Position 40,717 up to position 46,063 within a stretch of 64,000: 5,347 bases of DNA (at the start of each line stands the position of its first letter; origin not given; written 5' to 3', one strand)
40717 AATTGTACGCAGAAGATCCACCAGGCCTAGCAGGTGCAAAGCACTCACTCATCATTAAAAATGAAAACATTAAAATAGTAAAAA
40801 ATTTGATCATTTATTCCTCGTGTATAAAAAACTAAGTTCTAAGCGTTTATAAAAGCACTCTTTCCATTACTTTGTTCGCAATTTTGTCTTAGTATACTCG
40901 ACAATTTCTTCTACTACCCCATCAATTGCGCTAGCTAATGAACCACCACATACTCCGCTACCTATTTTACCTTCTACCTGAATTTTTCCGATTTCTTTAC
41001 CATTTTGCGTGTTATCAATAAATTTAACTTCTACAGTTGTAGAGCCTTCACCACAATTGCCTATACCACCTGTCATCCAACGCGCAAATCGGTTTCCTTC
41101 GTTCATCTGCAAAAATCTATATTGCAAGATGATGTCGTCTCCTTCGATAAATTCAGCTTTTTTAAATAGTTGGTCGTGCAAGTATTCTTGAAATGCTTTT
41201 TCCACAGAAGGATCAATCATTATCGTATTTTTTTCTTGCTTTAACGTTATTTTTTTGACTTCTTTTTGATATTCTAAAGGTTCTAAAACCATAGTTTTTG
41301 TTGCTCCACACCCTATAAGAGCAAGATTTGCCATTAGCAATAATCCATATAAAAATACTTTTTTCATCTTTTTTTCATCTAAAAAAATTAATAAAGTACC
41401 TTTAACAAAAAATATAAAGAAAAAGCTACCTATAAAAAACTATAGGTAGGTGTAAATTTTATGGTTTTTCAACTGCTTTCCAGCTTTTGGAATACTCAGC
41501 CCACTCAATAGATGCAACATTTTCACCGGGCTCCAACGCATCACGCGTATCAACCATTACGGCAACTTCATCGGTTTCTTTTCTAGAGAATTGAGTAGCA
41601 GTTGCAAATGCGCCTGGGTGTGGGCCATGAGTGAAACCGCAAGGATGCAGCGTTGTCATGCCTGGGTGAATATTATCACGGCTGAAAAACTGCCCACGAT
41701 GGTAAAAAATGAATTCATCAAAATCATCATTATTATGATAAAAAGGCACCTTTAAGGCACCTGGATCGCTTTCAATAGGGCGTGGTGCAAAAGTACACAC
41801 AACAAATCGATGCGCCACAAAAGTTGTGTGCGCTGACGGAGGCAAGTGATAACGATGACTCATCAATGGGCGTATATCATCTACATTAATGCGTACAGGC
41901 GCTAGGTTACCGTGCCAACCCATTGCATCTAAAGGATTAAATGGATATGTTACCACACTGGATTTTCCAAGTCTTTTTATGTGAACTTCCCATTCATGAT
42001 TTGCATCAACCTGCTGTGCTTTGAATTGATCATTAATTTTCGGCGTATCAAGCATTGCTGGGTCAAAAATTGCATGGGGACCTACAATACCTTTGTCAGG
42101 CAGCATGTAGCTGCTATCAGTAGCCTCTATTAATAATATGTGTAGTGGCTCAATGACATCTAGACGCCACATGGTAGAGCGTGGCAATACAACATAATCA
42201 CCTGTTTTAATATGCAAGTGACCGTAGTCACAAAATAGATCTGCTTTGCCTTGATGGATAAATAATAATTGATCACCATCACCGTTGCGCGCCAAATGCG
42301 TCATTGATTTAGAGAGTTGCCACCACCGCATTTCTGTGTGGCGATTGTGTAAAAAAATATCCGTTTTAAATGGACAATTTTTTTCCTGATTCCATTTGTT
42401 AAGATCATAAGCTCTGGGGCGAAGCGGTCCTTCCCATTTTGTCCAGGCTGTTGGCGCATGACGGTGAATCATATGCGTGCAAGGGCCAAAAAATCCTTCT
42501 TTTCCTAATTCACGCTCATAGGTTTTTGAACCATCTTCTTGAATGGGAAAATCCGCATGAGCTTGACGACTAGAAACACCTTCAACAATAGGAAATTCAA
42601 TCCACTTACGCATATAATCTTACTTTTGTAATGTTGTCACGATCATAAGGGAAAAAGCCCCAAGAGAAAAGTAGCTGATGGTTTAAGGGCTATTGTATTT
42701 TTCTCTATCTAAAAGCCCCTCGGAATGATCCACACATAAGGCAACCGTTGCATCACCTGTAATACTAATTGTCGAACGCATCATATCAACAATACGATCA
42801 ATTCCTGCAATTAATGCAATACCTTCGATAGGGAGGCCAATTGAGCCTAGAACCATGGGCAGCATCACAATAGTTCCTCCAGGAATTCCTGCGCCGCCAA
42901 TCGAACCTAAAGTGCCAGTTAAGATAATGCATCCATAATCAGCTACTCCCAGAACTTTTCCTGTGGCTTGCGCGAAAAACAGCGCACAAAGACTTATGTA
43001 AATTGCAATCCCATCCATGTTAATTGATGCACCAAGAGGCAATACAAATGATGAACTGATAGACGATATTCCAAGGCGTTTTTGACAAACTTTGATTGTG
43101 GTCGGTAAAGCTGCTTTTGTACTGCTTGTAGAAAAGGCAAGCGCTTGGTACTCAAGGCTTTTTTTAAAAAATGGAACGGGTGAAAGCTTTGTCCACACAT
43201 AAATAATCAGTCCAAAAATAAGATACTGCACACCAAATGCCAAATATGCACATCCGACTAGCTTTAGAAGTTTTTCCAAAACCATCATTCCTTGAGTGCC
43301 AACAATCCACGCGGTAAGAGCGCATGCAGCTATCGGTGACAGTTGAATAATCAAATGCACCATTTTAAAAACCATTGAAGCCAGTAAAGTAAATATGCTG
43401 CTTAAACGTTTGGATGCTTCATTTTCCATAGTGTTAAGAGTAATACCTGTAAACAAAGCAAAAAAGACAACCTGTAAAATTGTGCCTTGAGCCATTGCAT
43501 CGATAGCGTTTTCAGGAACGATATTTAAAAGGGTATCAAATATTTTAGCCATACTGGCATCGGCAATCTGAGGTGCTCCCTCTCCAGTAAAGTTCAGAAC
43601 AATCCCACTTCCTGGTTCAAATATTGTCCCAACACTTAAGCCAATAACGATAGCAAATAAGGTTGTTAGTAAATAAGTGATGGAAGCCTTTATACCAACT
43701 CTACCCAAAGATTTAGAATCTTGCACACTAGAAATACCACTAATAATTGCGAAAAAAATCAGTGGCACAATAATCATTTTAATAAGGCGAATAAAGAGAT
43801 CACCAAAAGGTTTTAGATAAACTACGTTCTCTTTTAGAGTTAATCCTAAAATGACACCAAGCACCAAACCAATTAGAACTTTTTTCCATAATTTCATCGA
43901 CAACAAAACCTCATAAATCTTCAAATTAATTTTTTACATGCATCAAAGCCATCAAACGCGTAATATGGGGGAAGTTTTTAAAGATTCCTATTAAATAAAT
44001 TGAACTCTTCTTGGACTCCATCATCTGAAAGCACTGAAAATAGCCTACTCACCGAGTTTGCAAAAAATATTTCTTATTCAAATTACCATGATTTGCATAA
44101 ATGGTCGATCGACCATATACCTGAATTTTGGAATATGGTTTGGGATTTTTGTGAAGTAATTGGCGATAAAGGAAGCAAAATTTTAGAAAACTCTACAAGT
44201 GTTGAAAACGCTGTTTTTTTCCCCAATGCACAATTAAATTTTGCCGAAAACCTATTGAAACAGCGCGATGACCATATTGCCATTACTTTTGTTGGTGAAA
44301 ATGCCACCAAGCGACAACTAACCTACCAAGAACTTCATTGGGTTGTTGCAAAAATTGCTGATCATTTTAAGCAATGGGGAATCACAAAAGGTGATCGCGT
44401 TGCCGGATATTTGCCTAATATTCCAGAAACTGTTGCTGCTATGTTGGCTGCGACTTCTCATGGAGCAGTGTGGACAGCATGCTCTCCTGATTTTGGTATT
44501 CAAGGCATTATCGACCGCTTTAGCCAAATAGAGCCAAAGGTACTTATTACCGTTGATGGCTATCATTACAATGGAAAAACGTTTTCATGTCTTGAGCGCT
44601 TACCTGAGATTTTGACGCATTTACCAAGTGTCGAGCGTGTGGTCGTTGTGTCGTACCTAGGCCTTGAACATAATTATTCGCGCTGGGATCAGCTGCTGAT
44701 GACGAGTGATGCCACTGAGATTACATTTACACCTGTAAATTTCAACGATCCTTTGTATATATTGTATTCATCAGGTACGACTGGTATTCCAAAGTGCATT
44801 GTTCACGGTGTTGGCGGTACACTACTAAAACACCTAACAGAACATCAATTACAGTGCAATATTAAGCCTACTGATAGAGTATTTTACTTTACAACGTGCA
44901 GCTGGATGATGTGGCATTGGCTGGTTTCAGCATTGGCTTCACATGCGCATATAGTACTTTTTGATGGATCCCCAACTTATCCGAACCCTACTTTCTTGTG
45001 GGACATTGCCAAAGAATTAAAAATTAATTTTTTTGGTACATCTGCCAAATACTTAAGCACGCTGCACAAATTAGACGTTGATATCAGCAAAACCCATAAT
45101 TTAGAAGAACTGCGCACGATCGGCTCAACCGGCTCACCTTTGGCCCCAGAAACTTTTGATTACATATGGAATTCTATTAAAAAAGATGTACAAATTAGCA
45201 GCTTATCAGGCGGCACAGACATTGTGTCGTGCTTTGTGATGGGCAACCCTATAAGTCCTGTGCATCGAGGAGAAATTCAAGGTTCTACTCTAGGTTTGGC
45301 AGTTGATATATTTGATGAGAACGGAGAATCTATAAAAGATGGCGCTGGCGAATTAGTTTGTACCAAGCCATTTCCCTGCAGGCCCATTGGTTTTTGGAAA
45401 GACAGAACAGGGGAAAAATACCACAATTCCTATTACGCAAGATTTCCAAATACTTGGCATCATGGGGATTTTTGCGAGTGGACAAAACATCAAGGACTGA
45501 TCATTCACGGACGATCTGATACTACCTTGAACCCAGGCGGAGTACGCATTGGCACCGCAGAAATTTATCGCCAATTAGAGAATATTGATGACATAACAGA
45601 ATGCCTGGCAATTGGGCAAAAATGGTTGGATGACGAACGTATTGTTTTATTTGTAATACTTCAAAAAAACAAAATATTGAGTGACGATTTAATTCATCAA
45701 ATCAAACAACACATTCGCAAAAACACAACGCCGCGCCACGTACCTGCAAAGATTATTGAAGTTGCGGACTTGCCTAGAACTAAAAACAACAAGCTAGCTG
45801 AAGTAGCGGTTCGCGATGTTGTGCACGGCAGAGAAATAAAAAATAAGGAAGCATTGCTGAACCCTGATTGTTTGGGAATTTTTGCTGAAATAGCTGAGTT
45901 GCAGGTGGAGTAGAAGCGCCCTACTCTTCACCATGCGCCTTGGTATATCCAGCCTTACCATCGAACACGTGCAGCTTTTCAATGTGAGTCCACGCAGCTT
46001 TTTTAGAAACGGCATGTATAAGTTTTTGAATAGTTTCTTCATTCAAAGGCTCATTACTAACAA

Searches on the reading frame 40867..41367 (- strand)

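Call 12: search_protein_families(library=pfam, proteins=[window:40867-41367:-], max_evalue=0.001)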
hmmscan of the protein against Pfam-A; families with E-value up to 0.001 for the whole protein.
window:40867-41367:- (166 aa): 1 family
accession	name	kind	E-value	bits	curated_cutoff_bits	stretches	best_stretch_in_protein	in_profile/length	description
PF14366.11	DUF4410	-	2e-11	44.4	26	1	28-135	8-116/120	Domain of unknown function (DUF4410)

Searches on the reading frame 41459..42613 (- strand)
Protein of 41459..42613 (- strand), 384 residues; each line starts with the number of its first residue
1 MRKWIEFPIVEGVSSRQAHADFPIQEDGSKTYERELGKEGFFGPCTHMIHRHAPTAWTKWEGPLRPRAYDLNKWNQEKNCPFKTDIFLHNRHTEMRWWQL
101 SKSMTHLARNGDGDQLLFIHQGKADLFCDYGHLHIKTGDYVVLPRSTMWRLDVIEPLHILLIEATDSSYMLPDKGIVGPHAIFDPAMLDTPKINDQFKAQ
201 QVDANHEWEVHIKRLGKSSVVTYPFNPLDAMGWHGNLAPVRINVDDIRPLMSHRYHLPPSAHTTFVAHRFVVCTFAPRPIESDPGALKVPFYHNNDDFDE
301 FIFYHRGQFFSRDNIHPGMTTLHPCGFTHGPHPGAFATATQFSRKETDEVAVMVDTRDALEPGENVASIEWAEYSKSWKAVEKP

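Call 12: search_protein_families(library=pfam, proteins=[window:41459-42613:-], max_evalue=0.001)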
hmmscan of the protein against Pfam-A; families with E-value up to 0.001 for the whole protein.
window:41459-42613:- (384 aa): 2 families
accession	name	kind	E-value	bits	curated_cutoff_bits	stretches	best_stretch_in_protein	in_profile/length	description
PF20510.4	HgmA_N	-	5.4e-17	62.4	20.2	1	97-241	129-270/273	Homogentisate 1,2-dioxygenase N-terminal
PF04209.19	HgmA_C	-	3.9e-06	27.2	21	1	265-382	31-150/153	Homogentisate 1,2-dioxygenase C-terminal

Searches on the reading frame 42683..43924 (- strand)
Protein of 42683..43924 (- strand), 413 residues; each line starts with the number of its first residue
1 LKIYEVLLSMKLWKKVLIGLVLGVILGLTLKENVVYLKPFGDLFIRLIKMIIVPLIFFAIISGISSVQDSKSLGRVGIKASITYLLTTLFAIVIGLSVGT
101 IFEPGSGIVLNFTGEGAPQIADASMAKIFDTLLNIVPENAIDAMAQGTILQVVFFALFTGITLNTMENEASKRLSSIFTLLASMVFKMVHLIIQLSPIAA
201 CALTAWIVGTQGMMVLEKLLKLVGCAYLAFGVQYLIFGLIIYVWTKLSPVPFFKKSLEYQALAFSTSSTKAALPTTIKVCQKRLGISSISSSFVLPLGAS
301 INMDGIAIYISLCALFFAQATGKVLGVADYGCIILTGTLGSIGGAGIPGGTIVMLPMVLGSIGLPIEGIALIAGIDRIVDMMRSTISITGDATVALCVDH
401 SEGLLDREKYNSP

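Call 12: search_protein_families(library=pfam, proteins=[window:42683-43924:-], max_evalue=0.001)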
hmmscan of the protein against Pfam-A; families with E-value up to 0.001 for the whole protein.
window:42683-43924:- (413 aa): 1 family
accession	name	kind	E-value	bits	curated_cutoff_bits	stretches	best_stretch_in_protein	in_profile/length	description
PF00375.23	SDF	-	2e-114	383.1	27.9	1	12-400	1-386/387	Sodium:dicarboxylate symporter family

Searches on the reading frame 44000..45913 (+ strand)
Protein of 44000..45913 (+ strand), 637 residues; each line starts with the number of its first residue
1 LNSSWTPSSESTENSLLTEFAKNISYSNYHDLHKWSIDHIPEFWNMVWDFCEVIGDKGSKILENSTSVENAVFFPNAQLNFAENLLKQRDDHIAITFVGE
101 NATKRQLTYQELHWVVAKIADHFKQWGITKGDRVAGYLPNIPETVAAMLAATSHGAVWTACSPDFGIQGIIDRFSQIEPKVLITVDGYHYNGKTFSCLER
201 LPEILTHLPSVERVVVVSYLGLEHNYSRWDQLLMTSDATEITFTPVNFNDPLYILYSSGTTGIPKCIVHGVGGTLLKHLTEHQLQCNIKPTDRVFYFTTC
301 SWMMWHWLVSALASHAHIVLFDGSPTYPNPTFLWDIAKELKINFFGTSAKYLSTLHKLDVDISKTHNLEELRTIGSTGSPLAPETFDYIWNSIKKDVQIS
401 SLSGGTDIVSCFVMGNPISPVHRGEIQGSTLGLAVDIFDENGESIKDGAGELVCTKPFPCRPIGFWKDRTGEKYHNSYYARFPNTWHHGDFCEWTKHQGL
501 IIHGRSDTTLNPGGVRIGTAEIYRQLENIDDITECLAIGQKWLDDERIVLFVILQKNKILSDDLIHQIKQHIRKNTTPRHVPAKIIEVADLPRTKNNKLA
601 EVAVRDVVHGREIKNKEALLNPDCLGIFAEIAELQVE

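Call 12: search_protein_families(library=pfam, proteins=[window:44000-45913:+], max_evalue=0.001)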
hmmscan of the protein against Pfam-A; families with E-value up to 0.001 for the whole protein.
window:44000-45913:+ (637 aa): 3 families
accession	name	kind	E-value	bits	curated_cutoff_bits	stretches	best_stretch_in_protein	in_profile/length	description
PF00501.34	AMP-binding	-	1.7e-45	155.9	29.9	1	87-457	6-377/384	AMP-binding enzyme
PF13193.12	AMP-binding_C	-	2.6e-07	31.9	24.5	1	528-598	8-76/76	AMP-binding enzyme C-terminal domain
PF16177.11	ACAS_N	-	1.6e-06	28.2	27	1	29-84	1-54/55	Acetyl-coenzyme A synthetase N-terminus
